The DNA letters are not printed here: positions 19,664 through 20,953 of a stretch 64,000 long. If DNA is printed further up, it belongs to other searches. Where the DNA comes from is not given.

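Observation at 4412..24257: Unusual rvh-like type IV secretion locus flanked by a novel secreted-protein operon and a eukaryote-like adhesin gene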

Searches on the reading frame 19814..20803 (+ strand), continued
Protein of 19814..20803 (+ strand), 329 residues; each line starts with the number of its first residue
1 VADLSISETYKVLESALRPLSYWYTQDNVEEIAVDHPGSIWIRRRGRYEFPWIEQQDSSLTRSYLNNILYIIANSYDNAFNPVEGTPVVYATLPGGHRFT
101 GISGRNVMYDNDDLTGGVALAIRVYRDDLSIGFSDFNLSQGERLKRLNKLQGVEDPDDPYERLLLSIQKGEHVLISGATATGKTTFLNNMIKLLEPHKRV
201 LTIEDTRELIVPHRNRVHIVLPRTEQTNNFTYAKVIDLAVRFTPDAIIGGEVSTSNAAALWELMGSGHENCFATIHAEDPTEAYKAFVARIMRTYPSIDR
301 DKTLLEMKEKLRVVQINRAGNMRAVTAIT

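Call 131: search_solved_structures(query=window:19814-20800:+, max_evalue=0.00001)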
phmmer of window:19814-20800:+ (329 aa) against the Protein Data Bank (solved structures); distinct sequences matched with E-value up to 0.00001: 21.
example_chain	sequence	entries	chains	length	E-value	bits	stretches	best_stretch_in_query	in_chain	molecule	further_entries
8rkd_E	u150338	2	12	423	6.7e-17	64.7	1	173-291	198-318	Pilus assembly ATPase CpaF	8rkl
8rjf_A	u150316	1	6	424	6.8e-17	64.7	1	173-291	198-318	Pilus assembly ATPase CpaF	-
9e24_A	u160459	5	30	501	1.1e-16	63.9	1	173-291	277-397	CpaF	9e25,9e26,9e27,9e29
6bge_A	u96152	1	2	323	3e-15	59.2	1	166-285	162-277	VirB11-like protein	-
1g6o_A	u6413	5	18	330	3.2e-15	59.2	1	166-285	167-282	CAG-ALPHA | virB11 homolog | Cag-alfa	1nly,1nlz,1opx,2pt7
4ii7_A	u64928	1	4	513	4.9e-15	58.6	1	167-283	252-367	FlaI ATPase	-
4ihq_A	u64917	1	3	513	3.3e-14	55.8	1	167-283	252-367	FlaI ATPase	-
2oap_1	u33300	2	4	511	4.7e-14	55.3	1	160-282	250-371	Type II secretion system protein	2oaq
2gza_A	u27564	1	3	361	1.6e-13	53.5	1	16-280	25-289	Type IV secretion system protein VirB11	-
10my_A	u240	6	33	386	3.3e-09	39.4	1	164-313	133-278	PilT/PilU family type 4a pilus ATPase | Twitching motility protein PilT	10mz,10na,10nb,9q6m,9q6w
6ojx_A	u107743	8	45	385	2.3e-08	36.6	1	172-302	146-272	Twitching motility pilus retraction ATPase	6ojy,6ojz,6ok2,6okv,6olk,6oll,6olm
5zfq_A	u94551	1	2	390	5.3e-07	32.1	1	172-296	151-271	Twitching motility pilus retraction protein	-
8dze_A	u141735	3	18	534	1.7e-06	30.5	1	174-279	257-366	BfpD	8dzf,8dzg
9n32_A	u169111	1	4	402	3.8e-06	29.3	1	164-305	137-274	PilU protein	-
5it5_F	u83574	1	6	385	4.2e-06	29.2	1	159-284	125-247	ATP binding motif-containing protein PilF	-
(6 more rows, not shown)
